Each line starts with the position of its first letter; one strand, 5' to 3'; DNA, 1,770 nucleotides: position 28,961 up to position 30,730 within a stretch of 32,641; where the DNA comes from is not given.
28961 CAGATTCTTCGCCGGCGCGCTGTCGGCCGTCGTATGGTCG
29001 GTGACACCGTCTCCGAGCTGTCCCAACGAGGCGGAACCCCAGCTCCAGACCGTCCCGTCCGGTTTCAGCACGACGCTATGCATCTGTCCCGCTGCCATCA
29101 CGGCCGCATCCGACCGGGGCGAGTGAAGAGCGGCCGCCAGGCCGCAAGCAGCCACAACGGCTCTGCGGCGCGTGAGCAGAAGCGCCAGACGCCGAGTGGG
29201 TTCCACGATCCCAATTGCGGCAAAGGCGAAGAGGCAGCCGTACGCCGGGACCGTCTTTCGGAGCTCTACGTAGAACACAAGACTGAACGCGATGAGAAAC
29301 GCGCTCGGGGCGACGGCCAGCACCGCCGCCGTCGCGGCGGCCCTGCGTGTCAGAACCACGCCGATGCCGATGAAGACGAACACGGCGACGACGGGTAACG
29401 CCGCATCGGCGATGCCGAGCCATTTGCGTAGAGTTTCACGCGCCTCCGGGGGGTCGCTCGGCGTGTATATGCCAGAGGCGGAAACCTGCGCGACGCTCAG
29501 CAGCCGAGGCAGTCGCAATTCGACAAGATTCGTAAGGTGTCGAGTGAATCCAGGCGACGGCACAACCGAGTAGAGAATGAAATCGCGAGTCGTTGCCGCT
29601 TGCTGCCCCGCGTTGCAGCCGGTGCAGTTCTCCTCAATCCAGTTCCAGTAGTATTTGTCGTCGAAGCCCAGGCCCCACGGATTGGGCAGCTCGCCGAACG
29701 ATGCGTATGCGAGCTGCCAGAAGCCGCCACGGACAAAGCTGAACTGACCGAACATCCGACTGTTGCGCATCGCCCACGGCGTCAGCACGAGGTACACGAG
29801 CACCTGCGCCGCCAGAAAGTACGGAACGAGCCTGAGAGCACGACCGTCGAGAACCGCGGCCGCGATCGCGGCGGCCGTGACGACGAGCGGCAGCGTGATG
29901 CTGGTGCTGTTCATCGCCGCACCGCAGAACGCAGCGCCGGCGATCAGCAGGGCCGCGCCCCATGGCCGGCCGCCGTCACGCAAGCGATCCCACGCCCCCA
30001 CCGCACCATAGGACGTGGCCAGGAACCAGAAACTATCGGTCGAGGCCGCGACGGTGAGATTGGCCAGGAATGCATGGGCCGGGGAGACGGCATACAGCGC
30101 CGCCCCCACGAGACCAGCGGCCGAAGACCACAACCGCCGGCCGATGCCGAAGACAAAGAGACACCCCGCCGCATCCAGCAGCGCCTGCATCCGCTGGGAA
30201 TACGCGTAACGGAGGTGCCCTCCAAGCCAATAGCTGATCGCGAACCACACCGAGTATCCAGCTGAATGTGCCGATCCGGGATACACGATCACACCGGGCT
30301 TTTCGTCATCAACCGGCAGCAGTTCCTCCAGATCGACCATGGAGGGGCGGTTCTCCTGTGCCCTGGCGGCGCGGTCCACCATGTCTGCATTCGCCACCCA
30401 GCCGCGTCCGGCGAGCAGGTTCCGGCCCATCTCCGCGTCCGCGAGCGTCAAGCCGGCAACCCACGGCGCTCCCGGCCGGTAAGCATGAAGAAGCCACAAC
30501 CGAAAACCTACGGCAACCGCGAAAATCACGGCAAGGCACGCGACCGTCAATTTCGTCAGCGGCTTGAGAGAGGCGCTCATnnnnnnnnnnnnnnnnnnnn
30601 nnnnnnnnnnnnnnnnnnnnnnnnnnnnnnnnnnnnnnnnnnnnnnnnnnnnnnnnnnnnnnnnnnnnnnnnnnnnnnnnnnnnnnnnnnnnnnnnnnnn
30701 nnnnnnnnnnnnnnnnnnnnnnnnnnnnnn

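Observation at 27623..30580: ArnT-like GT-C membrane glycosyltransferase fused to a periplasmic RCC1 beta-propeller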

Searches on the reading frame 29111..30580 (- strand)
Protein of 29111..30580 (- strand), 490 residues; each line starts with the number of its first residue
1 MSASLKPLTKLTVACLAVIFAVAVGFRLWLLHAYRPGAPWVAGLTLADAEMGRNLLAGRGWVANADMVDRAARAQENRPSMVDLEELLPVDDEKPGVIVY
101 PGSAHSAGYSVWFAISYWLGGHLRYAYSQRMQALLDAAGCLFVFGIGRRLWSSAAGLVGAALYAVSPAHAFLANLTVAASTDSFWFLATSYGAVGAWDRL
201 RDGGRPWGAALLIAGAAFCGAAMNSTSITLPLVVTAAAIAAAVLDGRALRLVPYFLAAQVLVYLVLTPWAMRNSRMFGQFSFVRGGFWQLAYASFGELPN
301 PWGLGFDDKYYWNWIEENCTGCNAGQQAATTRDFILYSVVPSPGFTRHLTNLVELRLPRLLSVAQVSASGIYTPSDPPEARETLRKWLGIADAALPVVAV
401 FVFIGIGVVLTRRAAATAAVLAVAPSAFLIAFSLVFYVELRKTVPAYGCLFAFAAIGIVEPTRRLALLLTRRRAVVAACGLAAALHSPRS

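Call 10: find_homologous_proteins(query=window:29111-30580:-, max_evalue=0.001)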
Query window:29111-30580:- (490 aa): 29 proteins with E <= 0.001 among 8000 candidates.
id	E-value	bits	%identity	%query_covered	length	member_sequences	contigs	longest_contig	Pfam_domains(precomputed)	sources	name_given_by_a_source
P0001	5.5e-169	581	59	92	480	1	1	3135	-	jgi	jgi:hypothetical protein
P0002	1.9e-158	547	59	89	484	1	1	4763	-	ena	-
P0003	2.0e-147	510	55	91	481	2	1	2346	-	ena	-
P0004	4.3e-135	470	52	84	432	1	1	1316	-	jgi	-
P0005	1.7e-110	388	46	93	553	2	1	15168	-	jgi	-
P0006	1.1e-109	386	45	93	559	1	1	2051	-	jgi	jgi:hypothetical protein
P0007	7.0e-108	380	45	93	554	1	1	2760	-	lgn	-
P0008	7.3e-108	380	45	93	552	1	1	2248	-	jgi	jgi:hypothetical protein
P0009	1.5e-107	379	45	92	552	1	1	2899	-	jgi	jgi:hypothetical protein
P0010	3.7e-107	377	44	90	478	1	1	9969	-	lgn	-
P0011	2.4e-106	375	44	88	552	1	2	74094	-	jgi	jgi:hypothetical protein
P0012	2.5e-106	375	42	90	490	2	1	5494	-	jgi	jgi:hypothetical protein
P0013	2.7e-106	375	44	92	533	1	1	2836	-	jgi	-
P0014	6.0e-104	367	45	90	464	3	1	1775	-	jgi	jgi:hypothetical protein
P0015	8.7e-104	366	40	91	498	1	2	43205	PF13231.13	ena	-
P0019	1.5e-102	362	44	95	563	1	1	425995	PF13231.13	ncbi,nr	ncbi:MAG: glycosyltransferase family 39 protein [Acidobacteria bacterium]|nr:glycosyltransferase fam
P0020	3.0e-102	361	44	92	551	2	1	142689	-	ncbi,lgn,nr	ncbi:MAG: hypothetical protein HY048_16165 [Acidobacteria bacterium]|nr:hypothetical protein [Acidob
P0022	6.4e-99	350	39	93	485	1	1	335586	-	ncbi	-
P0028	2.0e-89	319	43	91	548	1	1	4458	PF13231.13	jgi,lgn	jgi:hypothetical protein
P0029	7.5e-62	228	51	45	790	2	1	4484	PF00415.25,PF13540.13,PF25384.2,PF25390.2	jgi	jgi:alpha-tubulin suppressor-like RCC1 family protein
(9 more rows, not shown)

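Call 11: search_solved_structures(query=window:29111-30580:-, max_evalue=10)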
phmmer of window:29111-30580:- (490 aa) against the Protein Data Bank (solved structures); distinct sequences matched with E-value up to 10: 0.

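Call 14: search_protein_families(library=pfam, alignment_id=A1, max_evalue=1)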
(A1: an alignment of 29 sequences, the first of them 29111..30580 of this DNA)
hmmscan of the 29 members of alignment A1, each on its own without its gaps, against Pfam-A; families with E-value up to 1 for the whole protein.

A. member 1, window:29111-30580:- (490 aa): 0 families

B. families by the number of members that match (of 29 scanned): 8 families
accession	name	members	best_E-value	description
PF13231.12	PMT_2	14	8.6e-06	Dolichyl-phosphate-mannose-protein mannosyltransferase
PF02516.20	STT3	2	0.00083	Oligosaccharyl transferase STT3, N-terminal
PF04335.19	VirB8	2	0.067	VirB8 protein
PF19451.5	DUF5989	1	0.1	Family of unknown function (DUF5989)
PF20389.3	DUF6684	1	0.11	Family of unknown function (DUF6684)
PF03647.18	Tmemb_14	1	0.18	Transmembrane proteins 14C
PF16952.10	Gln-synt_N_2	1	0.18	Glutamine synthetase N-terminal domain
PF14159.11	CAAD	1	0.36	CAAD domains of cyanobacterial aminoacyl-tRNA synthetase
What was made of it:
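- Closest known: ArnT. Different: The window sequence gets no PMT_2 hit (call 14).
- Some homologues are named GT family 39 and hit PMT_2 (calls 10, 14).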

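Call 15: search_solved_structures(query=A1, max_evalue=10, show_alignments=3)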
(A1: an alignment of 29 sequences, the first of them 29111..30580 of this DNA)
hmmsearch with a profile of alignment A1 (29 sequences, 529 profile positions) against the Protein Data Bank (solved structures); distinct sequences matched with E-value up to 10: 8.
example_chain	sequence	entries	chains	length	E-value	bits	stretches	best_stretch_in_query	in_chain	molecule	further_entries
9xj1_4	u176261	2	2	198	0.87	11.4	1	460-502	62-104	Chlorophyll a-b binding protein, chloroplastic | Chlorophyll A-B binding protein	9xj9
8wgh_4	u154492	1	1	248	0.98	11.3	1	452-502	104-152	Chlorophyll a-b binding protein 4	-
9s1l_4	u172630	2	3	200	1.1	11.1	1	453-502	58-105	Chlorophyll a-b binding protein 4 (Lhca4)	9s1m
4xk8_4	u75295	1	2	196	1.8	10.4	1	460-502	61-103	Chlorophyll a-b binding protein P4, chloroplastic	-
5l8r_4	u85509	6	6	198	1.8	10.4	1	460-502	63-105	Chlorophyll a-b binding protein P4, chloroplastic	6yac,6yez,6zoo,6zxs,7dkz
4rku_4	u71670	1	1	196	1.8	10.4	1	460-502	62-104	Chlorophyll a-b binding protein P4, chloroplastic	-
9gbi_4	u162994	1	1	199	2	10.3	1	460-502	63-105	Chlorophyll a-b binding protein 4, chloroplastic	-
9grx_x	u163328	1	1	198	2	10.3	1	460-502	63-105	Chlorophyll a-b binding protein, chloroplastic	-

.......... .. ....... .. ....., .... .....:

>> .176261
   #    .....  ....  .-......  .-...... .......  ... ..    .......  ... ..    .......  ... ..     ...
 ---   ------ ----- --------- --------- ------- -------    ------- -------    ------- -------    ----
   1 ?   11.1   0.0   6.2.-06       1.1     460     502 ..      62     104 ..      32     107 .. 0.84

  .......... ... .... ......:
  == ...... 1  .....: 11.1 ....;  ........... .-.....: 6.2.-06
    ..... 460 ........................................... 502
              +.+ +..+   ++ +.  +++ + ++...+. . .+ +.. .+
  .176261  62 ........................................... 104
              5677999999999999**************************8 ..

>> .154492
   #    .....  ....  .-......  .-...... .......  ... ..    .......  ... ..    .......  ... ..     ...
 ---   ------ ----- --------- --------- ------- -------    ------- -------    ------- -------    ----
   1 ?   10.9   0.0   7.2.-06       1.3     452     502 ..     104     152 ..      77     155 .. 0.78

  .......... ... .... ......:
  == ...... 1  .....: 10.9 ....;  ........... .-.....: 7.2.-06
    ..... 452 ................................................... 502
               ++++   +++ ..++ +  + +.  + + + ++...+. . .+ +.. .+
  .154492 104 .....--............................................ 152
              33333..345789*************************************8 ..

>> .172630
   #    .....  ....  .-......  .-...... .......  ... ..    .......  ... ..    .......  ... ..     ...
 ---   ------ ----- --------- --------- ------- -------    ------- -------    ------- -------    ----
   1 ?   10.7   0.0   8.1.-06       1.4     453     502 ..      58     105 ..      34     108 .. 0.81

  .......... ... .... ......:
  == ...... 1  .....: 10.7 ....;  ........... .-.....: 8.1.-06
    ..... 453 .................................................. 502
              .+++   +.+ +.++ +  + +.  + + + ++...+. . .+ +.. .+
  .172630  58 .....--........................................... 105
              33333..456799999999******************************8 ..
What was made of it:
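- On Oligosaccharyltransferase (STT3/AglB/PglB): There is no sequence hit to PDB OSTs (calls 11, 15).
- Closest known: Oligosaccharyltransferases AglB/STT3/PglB. Different: No sequence similarity (calls 11, 15).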

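Call 17: search_protein_families(library=pfam, proteins=[P0015, P0019, P0028, P0022, P0010, P0001], max_evalue=1)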
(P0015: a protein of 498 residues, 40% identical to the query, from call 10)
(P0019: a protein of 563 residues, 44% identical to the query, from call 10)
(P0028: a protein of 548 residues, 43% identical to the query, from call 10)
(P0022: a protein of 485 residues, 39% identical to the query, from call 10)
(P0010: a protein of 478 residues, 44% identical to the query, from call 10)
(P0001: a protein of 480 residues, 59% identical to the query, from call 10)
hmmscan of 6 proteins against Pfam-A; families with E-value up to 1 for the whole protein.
P0015 (498 aa): 1 family
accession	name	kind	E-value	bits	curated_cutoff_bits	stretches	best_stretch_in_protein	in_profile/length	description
PF13231.12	PMT_2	-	8.6e-06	26.5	26.1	1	113-279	2-159/160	Dolichyl-phosphate-mannose-protein mannosyltransferase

P0019 (563 aa): 1 family
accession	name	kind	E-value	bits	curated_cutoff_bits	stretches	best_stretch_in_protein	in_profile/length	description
PF13231.12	PMT_2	-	1.9e-05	25.3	26.1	1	198-362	2-157/160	Dolichyl-phosphate-mannose-protein mannosyltransferase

P0028 (548 aa): 2 families
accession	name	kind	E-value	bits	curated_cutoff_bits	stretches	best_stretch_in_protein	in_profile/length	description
PF13231.12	PMT_2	-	1.1e-05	26.1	26.1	1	181-342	2-155/160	Dolichyl-phosphate-mannose-protein mannosyltransferase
PF02516.20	STT3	-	0.00088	19.3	24.5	1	203-247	97-141/405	Oligosaccharyl transferase STT3, N-terminal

P0022 (485 aa): 0 families

P0010 (478 aa): 3 families
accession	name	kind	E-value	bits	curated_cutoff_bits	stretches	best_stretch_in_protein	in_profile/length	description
PF13231.12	PMT_2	-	0.00016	22.3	26.1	1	96-256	2-155/160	Dolichyl-phosphate-mannose-protein mannosyltransferase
PF20389.3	DUF6684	-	0.11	13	24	1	246-285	23-62/79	Family of unknown function (DUF6684)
PF14159.11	CAAD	-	0.36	11.1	30.7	0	99-116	53-70/85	CAAD domains of cyanobacterial aminoacyl-tRNA synthetase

P0001 (480 aa): 1 family
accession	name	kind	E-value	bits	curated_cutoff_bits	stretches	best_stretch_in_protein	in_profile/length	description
PF19451.5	DUF5989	-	0.1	13.1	27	1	387-411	19-43/49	Family of unknown function (DUF5989)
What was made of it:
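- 29195..30580 (-): GT-C fold membrane domain, aa 1-462. Inferred topology: 7 TM, a large periplasmic loop, then 3 TM; N-terminus and C-terminal tail both cytoplasmic. 14 of 29 homologues hit PF13231 PMT_2 (calls 14, 17).
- On Pfam PMT_2 (PF13231) / CAZy GT39-GT83 type: 14 of 29 homologues match, the best at 26.5 bits, right at threshold (calls 14, 17).
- Closest known: ArnT. Same: Relatives hit PMT_2 across 158 of 160 profile positions (call 17).
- Family members hit PMT_2 over nearly the whole profile (calls 14, 17). Sequence-level affinity is to PMT_2, a family of polyprenyl-monophosphate-sugar users (calls 14, 17).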

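Call 19: find_encoding_contigs(protein=P0029, flank=10000, max_places=4)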
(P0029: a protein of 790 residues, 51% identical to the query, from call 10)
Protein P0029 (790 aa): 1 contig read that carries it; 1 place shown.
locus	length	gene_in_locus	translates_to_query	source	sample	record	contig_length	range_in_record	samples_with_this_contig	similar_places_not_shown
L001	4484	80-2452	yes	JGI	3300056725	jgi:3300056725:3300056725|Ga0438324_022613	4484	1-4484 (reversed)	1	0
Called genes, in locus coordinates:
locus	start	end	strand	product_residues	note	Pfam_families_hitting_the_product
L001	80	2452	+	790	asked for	PF25390:WD40_RLD, PF00415:RCC1, PF13540:RCC1_2, PF00415:RCC1, PF13540:RCC1_2, PF00415:RCC1, PF13540:RCC1_2, PF00415:RCC1, +4 more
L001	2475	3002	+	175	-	PF00293:NUDIX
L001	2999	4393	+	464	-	PF03721:UDPG_MGDP_dh_N, PF00984:UDPG_MGDP_dh, PF03720:UDPG_MGDP_dh_C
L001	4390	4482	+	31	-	?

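Call 20: find_encoding_contigs(protein=P0019, flank=10000, max_places=3)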
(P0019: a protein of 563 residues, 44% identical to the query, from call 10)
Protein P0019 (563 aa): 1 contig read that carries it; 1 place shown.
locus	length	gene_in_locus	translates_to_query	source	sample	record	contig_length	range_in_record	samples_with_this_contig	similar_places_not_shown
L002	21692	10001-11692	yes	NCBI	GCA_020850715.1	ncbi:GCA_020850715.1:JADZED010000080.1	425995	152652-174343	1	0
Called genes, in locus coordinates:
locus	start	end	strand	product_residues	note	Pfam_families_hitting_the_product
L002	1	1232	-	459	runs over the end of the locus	PF13175:AAA_15 (weak), PF13304:AAA_21, PF13175:AAA_15, PF12476:DUF3696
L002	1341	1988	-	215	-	PF13489:Methyltransf_23, PF01209:Ubie_methyltran (weak), PF13847:Methyltransf_31 (weak), PF08241:Methyltransf_11, PF08242:Methyltransf_12 (weak), PF13649:Methyltransf_25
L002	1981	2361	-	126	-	PF10066:DUF2304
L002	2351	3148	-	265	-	PF00535:Glycos_transf_2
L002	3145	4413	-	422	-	PF13231:PMT_2 (weak)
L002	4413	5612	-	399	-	PF13439:Glyco_transf_4, PF13579:Glyco_trans_4_4, PF20706:GT4-conflict, PF00534:Glycos_transf_1, PF13692:Glyco_trans_1_4, PF13524:Glyco_trans_1_2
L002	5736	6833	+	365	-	PF13439:Glyco_transf_4, PF00534:Glycos_transf_1, PF13692:Glyco_trans_1_4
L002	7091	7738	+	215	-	PF13412:HTH_24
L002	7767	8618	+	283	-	PF01061:ABC2_membrane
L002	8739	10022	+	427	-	PF00005:ABC_tran, PF13304:AAA_21 (faint)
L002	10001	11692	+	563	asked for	PF13231:PMT_2 (weak)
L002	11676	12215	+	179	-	PF00293:NUDIX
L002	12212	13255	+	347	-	-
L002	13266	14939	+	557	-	PF00795:CN_hydrolase, PF02540:NAD_synthase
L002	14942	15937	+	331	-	PF01073:3Beta_HSD, PF01370:Epimerase, PF07993:NAD_binding_4 (faint), PF13460:NAD_binding_10, PF16363:GDP_Man_Dehyd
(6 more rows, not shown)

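Call 24: predict_structure(alignment_id=A1)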
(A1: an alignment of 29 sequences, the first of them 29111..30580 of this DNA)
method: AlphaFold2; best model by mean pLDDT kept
length: 490 residues; sequences in the alignment: 29
mean_pLDDT: 90.1   pTM: 0.90
mean pLDDT of the five models: 90.1, 89.6, 89.4, 89.0, 87.9
residues with pLDDT >= 90: 325; 70-90: 138; 50-70: 21; < 50: 6
segments of 3 or more residues with pLDDT < 50: 99-101
pLDDT, mean of each block of 10 residues (from residue 1): 73 98 95 72 76 91 86 81 87 63 74 93 89 95 98 98 94 83 96 97 96 97 89 98 97 98 94 83 84 94 91 93 88 97 96 95 75 87 90 91 97 93 97 93 92 98 95 95 86
secondary structure, 60 per line:
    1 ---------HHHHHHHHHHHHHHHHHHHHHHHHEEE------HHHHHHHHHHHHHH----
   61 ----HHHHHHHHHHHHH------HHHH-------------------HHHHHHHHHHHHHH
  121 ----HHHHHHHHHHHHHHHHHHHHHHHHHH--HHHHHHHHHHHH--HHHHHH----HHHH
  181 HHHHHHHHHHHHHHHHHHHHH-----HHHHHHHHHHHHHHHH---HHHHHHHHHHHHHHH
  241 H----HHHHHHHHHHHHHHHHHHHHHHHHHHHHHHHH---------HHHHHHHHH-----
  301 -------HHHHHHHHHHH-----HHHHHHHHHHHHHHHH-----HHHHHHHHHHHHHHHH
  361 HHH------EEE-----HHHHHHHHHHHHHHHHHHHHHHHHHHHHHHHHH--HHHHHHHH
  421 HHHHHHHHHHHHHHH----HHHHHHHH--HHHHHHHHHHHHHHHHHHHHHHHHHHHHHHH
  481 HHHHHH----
elements in order: H10-33 E34-36 H43-56 H65-77 H84-87 H107-120 H125-150 H153-164 H167-172 H177-201 H207-222 H226-241 H246-277 H287-295 H308-318 H324-339 H345-363 E370-372 H378-410 H413-435 H440-447 H450-486
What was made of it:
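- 29195..30580 (-): AlphaFold pLDDT 90.1, pTM 0.90 (call 24).
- On GT-C fold glycosyltransferase superfamily: AlphaFold model with pLDDT 90.1 and pTM 0.90 (call 24).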

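Call 26: fold_search(model_id=the predicted structure, library=pdb)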
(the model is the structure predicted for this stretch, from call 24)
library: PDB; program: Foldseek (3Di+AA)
matches with E <= 10: 371; with E <= 0.001: 13
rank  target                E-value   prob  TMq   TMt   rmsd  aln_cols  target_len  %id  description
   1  3wak                  2.0e-06  1.00  0.48  0.29  13.6       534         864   13  Crystal structure of the Archaeoglobus fulgidus oligosaccharyltransferase (O29867_ARCFU) in the apo form (released 2013-10-30)
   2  7e9s_A                3.8e-06  1.00  0.49  0.30  13.7       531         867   13  Archaeal oligosaccharyltransferase AglB from Archaeoglobus fulgidus in complex with an inhibitory peptide and a dolich (released 2021-09-08)
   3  8b6l_I                5.4e-06  1.00  0.48  0.36  14.8       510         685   14  Subtomogram average of the human Sec61-TRAP-OSTA-translocon (released 2022-12-07)
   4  9n9j_I                9.4e-06  1.00  0.45  0.32  16.4       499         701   13  Structure of a GRP94 folding intermediate engaged with a CCDC134- and FKBP11-bound secretory translocon (released 2025-11-19)
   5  5gmy_A                2.6e-05  1.00  0.45  0.28  14.6       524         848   12  Crystal structure of the Archaeoglobus fulgidus oligosaccharyltransferase (O29867_ARCFU) tethered with an acceptor pep (released 2017-02-01)
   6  8agc_A                1.1e-04  1.00  0.38  0.28  14.8       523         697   13  Structure of yeast oligosaccharylransferase complex with lipid-linked oligosaccharide and non-acceptor peptide bound (released 2022-12-07)
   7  8pn9_A                1.4e-04  1.00  0.43  0.33  14.6       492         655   11  Structure of human oligosaccharyltransferase OST-A complex bound to NGI-1 (released 2024-05-08)
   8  8age_A                1.6e-04  1.00  0.43  0.34  12.1       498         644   13  Structure of yeast oligosaccharylransferase complex with acceptor peptide bound (released 2022-12-07)
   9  6s7o_A                2.0e-04  1.00  0.48  0.37  14.2       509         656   12  Cryo-EM structure of human oligosaccharyltransferase complex OST-A (released 2019-12-18)
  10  6s7t_A                2.2e-04  1.00  0.45  0.33  14.9       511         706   13  Cryo-EM structure of human oligosaccharyltransferase complex OST-B (released 2019-12-18)
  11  3waj                  2.4e-04  1.00  0.47  0.31  16.1       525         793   11  Crystal structure of the Archaeoglobus fulgidus oligosaccharyltransferase (O29867_ARCFU) complex with Zn and sulfate (released 2013-10-30)
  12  7oci_F                3.2e-04  1.00  0.41  0.32  14.9       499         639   13  Cryo-EM structure of yeast Ost6p containing oligosaccharyltransferase complex (released 2022-02-16)
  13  5f15                  9.0e-04  1.00  0.36  0.33  15.4       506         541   14  Crystal Structure of ArnT from Cupriavidus metallidurans bound to Undecaprenyl phosphate (released 2016-02-17)
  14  6ezn_F                1.2e-03  1.00  0.41  0.32  16.7       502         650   12  Cryo-EM structure of the yeast oligosaccharyltransferase (OST) complex (released 2018-01-17)
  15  5ogl_A                1.7e-03  1.00  0.44  0.32  14.1       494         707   13  Structure of bacterial oligosaccharyltransferase PglB in complex with an acceptor peptide and an lipid-linked oligosac (released 2017-10-25)
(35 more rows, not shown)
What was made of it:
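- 29195..30580 (-): Foldseek top 32 matches are all GT-C enzymes (call 26).
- On GT-C fold glycosyltransferase superfamily: Foldseek ranks 1-32 are all GT-C enzymes at probability 0.66-1.00 (>=0.97 for ranks 1-31); the first non-GT-C hit has probability 0.12 (call 26).
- Closest known: ArnT. Same: GT-C fold; ArnT 5f15 matches the model at E=9e-4 (call 26).
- Closest known: Oligosaccharyltransferases AglB/STT3/PglB. Same: These are the best Foldseek matches (E 2e-6 to 2e-3, call 26).
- GT-C fold: AlphaFold pLDDT 90, and all 32 top PDB matches are GT-C enzymes (calls 24, 26). The best structural matches are oligosaccharyltransferases rather than monosaccharide transferases (call 26). The best structural matches are AglB, STT3 and PglB, ahead of ArnT (call 26).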
